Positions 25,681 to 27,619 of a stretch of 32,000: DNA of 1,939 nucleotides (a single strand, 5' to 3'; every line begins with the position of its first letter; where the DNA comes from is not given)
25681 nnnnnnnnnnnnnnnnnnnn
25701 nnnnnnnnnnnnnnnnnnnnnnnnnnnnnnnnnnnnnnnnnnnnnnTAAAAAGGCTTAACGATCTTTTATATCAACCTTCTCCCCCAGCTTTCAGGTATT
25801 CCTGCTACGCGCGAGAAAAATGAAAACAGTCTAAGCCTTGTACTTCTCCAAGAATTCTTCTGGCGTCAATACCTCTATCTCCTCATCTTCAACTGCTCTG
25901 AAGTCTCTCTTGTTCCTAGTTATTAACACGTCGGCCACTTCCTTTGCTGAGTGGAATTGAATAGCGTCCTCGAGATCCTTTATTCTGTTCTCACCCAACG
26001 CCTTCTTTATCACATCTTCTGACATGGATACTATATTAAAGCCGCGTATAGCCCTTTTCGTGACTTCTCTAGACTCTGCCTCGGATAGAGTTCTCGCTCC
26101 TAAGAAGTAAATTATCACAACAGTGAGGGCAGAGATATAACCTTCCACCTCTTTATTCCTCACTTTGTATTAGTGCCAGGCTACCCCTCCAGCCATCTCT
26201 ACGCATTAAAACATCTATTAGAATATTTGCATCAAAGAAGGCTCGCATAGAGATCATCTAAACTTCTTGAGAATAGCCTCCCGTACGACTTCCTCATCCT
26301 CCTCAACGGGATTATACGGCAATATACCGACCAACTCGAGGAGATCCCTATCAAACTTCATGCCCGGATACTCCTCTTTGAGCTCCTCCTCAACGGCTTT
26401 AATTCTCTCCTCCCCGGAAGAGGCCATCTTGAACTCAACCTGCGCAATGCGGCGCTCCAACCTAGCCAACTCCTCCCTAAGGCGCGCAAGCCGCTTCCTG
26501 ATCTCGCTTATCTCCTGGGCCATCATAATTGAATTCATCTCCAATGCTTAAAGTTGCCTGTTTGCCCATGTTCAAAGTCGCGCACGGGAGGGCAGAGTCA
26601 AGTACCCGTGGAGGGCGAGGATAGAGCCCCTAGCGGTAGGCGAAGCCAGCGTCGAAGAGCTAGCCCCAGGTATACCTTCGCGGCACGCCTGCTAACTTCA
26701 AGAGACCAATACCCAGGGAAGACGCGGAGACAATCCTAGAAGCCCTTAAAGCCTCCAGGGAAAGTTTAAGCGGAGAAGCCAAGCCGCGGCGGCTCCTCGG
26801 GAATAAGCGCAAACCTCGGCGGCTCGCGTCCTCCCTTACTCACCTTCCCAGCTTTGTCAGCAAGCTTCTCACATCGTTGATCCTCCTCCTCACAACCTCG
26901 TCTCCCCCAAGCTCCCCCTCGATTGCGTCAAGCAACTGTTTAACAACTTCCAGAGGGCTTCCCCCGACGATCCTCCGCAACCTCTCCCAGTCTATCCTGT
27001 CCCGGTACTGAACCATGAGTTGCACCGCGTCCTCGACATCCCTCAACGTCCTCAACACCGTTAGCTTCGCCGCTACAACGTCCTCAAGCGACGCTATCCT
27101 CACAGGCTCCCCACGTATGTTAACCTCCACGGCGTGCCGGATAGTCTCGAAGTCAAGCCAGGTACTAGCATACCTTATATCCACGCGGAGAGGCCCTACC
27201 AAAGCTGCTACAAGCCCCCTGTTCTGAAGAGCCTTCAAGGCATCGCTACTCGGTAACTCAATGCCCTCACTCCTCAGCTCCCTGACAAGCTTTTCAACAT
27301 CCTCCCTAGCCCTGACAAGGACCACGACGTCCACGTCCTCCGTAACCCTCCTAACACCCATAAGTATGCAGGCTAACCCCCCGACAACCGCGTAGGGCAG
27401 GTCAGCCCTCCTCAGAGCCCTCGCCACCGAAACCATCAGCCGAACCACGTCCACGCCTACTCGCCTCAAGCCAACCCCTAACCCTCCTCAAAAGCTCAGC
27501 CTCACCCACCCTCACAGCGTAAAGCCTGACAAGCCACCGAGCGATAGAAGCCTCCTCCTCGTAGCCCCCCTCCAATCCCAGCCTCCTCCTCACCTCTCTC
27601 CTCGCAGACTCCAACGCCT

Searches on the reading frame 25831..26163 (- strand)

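Call 5: search_protein_families(library=pfam, proteins=[window:25831-26163:-], max_evalue=0.01)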
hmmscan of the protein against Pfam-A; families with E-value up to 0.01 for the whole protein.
window:25831-26163:- (110 aa): 1 family
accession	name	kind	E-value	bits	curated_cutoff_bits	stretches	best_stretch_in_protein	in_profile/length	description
PF13470.12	PIN_3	-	8.7e-06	27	27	1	2-86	30-115/115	PIN domain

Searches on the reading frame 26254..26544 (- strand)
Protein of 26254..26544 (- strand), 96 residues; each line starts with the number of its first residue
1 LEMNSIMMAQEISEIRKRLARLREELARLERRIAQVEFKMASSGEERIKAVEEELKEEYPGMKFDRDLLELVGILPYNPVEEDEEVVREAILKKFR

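Call 5: search_protein_families(library=pfam, proteins=[window:26254-26544:-], max_evalue=0.01)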
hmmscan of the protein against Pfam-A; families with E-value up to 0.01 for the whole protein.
window:26254-26544:- (96 aa): 1 family
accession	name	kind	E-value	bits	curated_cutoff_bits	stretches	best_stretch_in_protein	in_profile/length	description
PF18394.6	TBK1_CCD1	-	0.0022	18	25.9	1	9-44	96-131/256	TANK-binding kinase 1 coiled-coil domain 1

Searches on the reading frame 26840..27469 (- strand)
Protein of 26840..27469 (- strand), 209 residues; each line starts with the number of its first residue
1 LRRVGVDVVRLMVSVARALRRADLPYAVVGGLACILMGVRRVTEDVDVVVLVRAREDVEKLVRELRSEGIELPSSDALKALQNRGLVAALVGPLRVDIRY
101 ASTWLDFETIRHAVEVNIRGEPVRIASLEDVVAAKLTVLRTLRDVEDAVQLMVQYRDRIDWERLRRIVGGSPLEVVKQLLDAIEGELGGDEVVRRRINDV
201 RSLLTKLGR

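Call 5: search_protein_families(library=pfam, proteins=[window:26840-27469:-], max_evalue=0.01)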
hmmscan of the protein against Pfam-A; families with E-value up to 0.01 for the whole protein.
window:26840-27469:- (209 aa): 4 families
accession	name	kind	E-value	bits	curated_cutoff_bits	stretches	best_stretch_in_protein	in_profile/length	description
PF19502.5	DUF6036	-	4.3e-08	33.6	23.6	1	24-168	20-133/164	Nucleotidyltransferase of unknown function (DUF6036)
PF08843.17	AbiEii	-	9.6e-05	22.9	22.5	1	28-166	17-170/238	Nucleotidyl transferase AbiEii toxin, Type IV TA system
PF14907.12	NTP_transf_5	-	0.00081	19.5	31.2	1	14-167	62-227/249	Uncharacterised nucleotidyltransferase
PF09970.15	DUF2204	-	0.002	18.2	20.3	0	12-141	5-135/181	Nucleotidyl transferase of unknown function (DUF2204)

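Call 6: search_protein_families(library=padloc, proteins=[window:26840-27469:-], max_evalue=0.01)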
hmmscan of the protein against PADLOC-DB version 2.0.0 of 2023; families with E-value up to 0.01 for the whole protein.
window:26840-27469:- (209 aa): 1 family
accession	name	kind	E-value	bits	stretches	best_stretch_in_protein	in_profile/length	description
PDLC04516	PDC-M21B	-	0.00074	17.3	1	41-77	49-85/234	-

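Call 7: search_protein_families(library=ncbifam, proteins=[window:26840-27469:-], max_evalue=0.01)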
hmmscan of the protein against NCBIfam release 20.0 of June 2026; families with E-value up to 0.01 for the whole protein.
window:26840-27469:- (209 aa): 0 families
